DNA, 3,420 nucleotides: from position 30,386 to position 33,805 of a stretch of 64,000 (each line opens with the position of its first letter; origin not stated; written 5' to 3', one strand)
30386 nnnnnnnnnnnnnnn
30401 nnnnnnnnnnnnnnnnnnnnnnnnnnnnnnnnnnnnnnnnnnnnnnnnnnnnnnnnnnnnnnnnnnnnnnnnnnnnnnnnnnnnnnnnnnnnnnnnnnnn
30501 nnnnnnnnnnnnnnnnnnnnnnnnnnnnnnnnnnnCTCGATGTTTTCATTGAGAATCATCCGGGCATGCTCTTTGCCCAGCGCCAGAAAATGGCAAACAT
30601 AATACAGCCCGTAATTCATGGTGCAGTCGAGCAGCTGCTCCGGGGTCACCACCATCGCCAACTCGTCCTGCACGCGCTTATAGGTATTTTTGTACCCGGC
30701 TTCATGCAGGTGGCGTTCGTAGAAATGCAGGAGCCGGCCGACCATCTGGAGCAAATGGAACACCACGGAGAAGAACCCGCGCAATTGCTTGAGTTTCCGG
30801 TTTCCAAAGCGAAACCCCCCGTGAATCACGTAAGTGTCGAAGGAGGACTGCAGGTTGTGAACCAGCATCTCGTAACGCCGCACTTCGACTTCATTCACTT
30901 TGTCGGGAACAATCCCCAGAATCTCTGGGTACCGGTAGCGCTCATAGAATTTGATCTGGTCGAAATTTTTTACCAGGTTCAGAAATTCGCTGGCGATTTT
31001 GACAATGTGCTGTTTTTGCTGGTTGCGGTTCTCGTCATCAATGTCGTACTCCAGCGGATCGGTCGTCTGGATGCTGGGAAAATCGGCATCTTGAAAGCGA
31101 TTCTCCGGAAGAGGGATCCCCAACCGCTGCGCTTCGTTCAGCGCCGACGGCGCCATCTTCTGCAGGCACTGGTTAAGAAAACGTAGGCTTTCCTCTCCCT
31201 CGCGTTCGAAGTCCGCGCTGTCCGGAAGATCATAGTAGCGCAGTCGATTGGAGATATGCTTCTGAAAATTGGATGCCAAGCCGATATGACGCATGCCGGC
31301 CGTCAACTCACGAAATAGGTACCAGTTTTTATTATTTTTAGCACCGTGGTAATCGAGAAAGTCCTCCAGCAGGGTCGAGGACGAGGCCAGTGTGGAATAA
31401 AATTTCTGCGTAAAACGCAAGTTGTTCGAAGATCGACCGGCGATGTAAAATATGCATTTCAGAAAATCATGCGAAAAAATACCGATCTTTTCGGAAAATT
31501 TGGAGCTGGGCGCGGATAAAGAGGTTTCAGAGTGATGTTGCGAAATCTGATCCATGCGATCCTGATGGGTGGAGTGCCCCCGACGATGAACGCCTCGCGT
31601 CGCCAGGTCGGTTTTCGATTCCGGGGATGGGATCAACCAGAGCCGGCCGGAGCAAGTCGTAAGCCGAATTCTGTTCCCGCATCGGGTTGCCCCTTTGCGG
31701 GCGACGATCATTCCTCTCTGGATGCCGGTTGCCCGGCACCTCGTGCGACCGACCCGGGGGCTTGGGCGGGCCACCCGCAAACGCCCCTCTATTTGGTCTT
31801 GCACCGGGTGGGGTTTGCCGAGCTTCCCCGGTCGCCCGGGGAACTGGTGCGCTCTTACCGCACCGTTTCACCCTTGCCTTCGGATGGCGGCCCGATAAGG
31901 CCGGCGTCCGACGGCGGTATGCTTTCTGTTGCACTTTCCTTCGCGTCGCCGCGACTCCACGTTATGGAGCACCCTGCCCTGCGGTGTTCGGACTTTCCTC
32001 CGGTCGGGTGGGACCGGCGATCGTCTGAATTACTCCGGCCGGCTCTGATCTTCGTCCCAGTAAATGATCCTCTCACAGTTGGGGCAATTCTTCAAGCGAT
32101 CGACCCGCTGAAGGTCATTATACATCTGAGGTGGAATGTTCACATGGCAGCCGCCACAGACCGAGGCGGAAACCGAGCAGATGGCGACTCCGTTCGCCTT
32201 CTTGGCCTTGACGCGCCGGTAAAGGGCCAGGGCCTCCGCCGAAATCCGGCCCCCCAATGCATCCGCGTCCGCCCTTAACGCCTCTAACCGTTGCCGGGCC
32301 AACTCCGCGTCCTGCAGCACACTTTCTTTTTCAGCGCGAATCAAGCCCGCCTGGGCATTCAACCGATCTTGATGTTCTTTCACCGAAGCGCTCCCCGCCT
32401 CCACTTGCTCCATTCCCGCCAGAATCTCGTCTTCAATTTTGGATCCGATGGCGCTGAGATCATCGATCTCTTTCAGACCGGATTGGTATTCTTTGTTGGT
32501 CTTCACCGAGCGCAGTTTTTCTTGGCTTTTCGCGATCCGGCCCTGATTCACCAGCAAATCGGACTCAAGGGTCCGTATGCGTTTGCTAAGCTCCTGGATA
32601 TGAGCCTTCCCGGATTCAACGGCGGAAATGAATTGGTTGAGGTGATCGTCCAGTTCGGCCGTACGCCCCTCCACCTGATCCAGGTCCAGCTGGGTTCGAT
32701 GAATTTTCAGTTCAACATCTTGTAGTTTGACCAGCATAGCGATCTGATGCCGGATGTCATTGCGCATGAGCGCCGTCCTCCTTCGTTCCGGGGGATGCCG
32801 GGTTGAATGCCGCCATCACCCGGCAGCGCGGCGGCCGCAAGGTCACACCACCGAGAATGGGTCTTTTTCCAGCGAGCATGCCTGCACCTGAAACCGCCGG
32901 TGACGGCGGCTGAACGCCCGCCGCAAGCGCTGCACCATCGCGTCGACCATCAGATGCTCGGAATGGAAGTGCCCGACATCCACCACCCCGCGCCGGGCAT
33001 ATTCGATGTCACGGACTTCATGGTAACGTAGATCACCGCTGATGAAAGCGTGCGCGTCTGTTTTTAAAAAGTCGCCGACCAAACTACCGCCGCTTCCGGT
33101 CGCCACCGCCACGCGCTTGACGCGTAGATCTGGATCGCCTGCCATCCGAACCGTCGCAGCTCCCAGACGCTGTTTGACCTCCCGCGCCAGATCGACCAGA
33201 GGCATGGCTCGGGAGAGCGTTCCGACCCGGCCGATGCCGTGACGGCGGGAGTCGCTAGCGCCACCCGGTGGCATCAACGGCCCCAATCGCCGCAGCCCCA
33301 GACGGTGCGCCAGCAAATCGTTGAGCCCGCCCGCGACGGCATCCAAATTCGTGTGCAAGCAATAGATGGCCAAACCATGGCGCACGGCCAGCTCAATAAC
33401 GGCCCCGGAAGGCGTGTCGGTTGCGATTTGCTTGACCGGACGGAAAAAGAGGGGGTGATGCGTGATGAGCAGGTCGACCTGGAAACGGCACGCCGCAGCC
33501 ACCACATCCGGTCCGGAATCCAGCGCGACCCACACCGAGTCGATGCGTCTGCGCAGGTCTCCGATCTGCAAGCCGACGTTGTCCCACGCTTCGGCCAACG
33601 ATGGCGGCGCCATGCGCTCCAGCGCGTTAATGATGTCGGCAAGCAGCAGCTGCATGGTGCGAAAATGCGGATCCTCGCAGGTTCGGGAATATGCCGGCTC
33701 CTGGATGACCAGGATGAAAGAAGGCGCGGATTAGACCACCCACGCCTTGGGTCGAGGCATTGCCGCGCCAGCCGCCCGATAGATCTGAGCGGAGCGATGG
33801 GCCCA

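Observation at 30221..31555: HPr phosphocarrier domain fused to a ~340-aa unknown domain, with no PTS genes nearby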

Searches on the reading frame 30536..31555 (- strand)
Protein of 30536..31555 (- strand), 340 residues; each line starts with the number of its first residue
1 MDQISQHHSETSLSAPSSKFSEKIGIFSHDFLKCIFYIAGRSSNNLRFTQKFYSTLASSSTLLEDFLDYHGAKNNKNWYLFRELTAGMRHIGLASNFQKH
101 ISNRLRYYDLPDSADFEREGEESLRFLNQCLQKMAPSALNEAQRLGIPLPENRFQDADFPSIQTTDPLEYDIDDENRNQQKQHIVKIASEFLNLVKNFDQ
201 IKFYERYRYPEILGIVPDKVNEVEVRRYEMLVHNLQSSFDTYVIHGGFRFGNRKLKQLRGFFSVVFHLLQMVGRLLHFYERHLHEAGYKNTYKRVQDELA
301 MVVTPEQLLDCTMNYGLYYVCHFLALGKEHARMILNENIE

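Call 72: predict_structure(alignment_id=A6)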
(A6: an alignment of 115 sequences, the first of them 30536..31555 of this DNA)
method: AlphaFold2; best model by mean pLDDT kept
length: 340 residues; sequences in the alignment: 115
mean_pLDDT: 89.9   pTM: 0.88
mean pLDDT of the five models: 89.9, 89.5, 88.9, 88.9, 88.5
residues with pLDDT >= 90: 252; 70-90: 57; 50-70: 19; < 50: 12
segments of 3 or more residues with pLDDT < 50: 1-3, 7-15
pLDDT, mean of each block of 10 residues (from residue 1): 48 59 96 97 89 98 98 95 98 98 92 94 98 98 97 95 75 74 92 90 89 94 96 95 71 87 98 98 80 91 97 97 95 87
secondary structure, 60 per line:
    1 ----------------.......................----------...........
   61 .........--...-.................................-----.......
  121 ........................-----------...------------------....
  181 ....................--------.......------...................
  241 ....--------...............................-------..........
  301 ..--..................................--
elements in order: H17-39 H50-69 H76-108 H114-144 H177-200 H209-215 H222-244 H253-283 H291-302 H305-338
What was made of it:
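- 31124..31507 (-): N-domain, first helical bundle (aa 17-144; helices 17-39, 50-69, 76-108, 114-144). AlphaFold2 model of aa 1-340 built on 115 diverse sequences: pLDDT 89.9, pTM 0.88 (call 72).
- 30542..31027 (-): N-domain, second helical bundle (aa 177-338; helices 177-200, 209-215, 222-244, 253-283, 291-302, 305-338). Call 72.
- The model has pLDDT 89.9 (call 72).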

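Call 75: fold_search(model_id=the predicted structure, library=pdb)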
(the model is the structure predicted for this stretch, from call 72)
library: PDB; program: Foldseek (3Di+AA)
matches with E <= 10: 661; with E <= 0.001: 0
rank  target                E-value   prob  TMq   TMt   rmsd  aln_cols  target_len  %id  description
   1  7y1m                  4.5e-02  0.21  0.11  0.05  23.8       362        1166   13  Structure of SUR2B in complex with Mg-ATP, Mg-ADP, and repaglinide in the inward-facing conformation (released 2023-06-14)
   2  7zeu_D                8.0e-02  0.25  0.13  0.12  28.3       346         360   10  Crystal structure of human Clusterin, crystal form II (released 2023-10-11)
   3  7y1l                  8.3e-02  0.18  0.11  0.04  23.2       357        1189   13  Structure of SUR2B in complex with Mg-ATP and repaglinide in the inward-facing conformation (released 2023-06-14)
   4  8s4d                  1.3e-01  0.28  0.17  0.16  30.1       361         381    9  Crystal structure of a peptidergic GPCR in complex with a small synthetic G protein-biased agonist (released 2024-12-04)
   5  8wdf                  1.3e-01  0.25  0.13  0.16  25.8       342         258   10  Chemoreceptor PilJ from Pseudomonas aeruginosa PA14 (released 2024-07-24)
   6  6rn5                  1.4e-01  0.91  0.31  0.35  16.9       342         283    9  PptA from Streptomyces chartreusis (released 2019-06-19)
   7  9dze_a                1.9e-01  0.23  0.14  0.17  20.4       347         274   10  Computationally Designed Bifaceted Protein Nanomaterial pD5-14 (released 2024-10-30)
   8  6rz4                  2.4e-01  0.18  0.16  0.14  32.1       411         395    9  Crystal structure of cysteinyl leukotriene receptor 1 in complex with pranlukast (released 2019-10-30)
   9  5nlx                  2.4e-01  0.15  0.13  0.12  29.5       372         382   11  A2A Adenosine receptor room-temperature structure determined by serial millisecond crystallography (released 2017-09-27)
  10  4u15_A                2.5e-01  0.15  0.15  0.14  27.5       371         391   13  M3-mT4L receptor bound to tiotropium (released 2014-11-26)
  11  5k2b                  2.7e-01  0.18  0.17  0.15  29.8       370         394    9  2.5 angstrom A2a adenosine receptor structure with MR phasing using XFEL data (released 2016-09-21)
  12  5ko2_A                2.8e-01  0.12  0.13  0.04  27.6       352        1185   10  Mouse pgp 34 linker deleted mutant Hg derivative (released 2016-11-30)
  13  7s5x_E                3.2e-01  0.10  0.12  0.05  24.1       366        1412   10  Human KATP channel in open conformation, focused on Kir and one SUR, position 1 (released 2021-12-01)
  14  7vls                  3.3e-01  0.08  0.10  0.04  23.0       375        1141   10  Structure of SUR2B in complex with MgATP/ADP and P1075 (released 2022-05-18)
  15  7vlu                  3.4e-01  0.10  0.12  0.05  22.9       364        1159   11  Structure of SUR2A in complex with Mg-ATP/ADP and P1075 (released 2022-05-18)
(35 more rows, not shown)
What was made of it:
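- On CHAD domain (PF05235, polyphosphate-binding phosins): The helix pattern fits two bundles (call 72), and PptA 6rn5 has Foldseek probability 0.91 but E = 0.14 and TM-score about 0.3 (call 75).
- Tried and rejected: *CHAD/polyP domain.* Followed from a Foldseek probability of 0.91 to PptA (call 75).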

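Call 94: fold_search(model_id=the predicted structure, library=viral)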
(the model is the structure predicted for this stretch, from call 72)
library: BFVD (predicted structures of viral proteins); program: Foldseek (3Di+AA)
matches with E <= 10: 511; with E <= 0.001: 0
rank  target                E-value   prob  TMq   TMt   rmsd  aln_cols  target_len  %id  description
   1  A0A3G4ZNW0            1.9e-01  0.35  0.20  0.20  23.0       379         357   12  Transmembrane protein [Terrestrivirus sp.]
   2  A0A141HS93            2.0e-01  0.23  0.14  0.06  26.7       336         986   10  (no name in the UniProt tables at hand)
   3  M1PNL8                2.2e-01  0.16  0.14  0.10  26.2       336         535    9  ABC-type multidrug transport system [Moumouvirus goulette]
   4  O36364                2.7e-01  0.51  0.22  0.24  18.8       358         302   10  G protein-coupled receptor A5 [Alcelaphine herpesvirus 1 (strain C500)]
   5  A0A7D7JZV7            2.7e-01  0.16  0.14  0.09  39.7       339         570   11  (no name in the UniProt tables at hand)
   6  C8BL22                2.8e-01  0.21  0.18  0.16  21.5       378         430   11  Envelope protein UL78 [Human cytomegalovirus]
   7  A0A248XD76            2.8e-01  0.13  0.13  0.04  49.0       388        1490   10  Putative tail tape measure protein [Klebsiella phage YMC16/01/N133_KPN_BP]
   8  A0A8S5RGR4            2.9e-01  0.23  0.17  0.08  26.8       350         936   11  Chromosome segregation ATPase (Fragment) [virus sp. ctiha2]
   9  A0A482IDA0            2.9e-01  0.16  0.16  0.13  28.3       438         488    9  Uncharacterized protein [Erwinia phage Rebecca]
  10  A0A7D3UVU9            2.9e-01  0.15  0.16  0.13  24.5       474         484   11  (no name in the UniProt tables at hand)
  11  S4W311                2.9e-01  0.12  0.15  0.10  21.9       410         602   12  Uncharacterized protein [Pandoravirus salinus]
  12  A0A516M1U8            3.7e-01  0.87  0.24  0.40  27.8       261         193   11  (no name in the UniProt tables at hand)
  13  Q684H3                3.7e-01  0.28  0.18  0.21  19.8       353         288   10  (no name in the UniProt tables at hand)
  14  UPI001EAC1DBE         3.7e-01  0.11  0.13  0.12  25.1       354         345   10  (no name look-up for this kind of identifier)
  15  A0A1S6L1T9            3.8e-01  0.33  0.15  0.13  12.4       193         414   10  (no name in the UniProt tables at hand)
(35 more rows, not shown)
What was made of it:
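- Tried and rejected: BFVD gave nothing (call 94).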

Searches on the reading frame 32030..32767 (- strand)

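Call 12: search_protein_families(library=pfam, proteins=[window:32030-32767:-], max_evalue=0.00001)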
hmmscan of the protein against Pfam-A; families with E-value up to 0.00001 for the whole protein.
window:32030-32767:- (245 aa): 2 families
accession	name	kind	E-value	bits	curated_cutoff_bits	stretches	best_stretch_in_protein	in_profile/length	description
PF02591.20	Zn_ribbon_9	-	1.4e-11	44.7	29.1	1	203-235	1-33/33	C4-type zinc ribbon domain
PF24481.2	CT398_CC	-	3.7e-08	33.9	27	1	38-190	26-179/180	CT398-like coiled coil hairpin domain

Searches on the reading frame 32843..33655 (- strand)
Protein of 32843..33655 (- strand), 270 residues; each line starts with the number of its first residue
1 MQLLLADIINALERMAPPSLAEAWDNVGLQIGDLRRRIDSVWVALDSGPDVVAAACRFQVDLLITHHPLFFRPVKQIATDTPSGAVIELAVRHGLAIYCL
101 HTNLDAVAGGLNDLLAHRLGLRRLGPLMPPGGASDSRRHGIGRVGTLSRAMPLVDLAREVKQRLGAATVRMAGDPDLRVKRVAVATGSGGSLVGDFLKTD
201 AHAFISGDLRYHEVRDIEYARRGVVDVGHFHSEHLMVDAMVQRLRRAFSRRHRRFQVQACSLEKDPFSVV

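Call 12: search_protein_families(library=pfam, proteins=[window:32843-33655:-], max_evalue=0.00001)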
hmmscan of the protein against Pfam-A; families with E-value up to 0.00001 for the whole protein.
window:32843-33655:- (270 aa): 1 family
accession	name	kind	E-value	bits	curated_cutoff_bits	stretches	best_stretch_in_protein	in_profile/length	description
PF01784.24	DUF34_NIF3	-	5.7e-75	252.7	23.4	1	5-266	3-256/256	Duf34/NIF3 (NGG1p interacting factor 3)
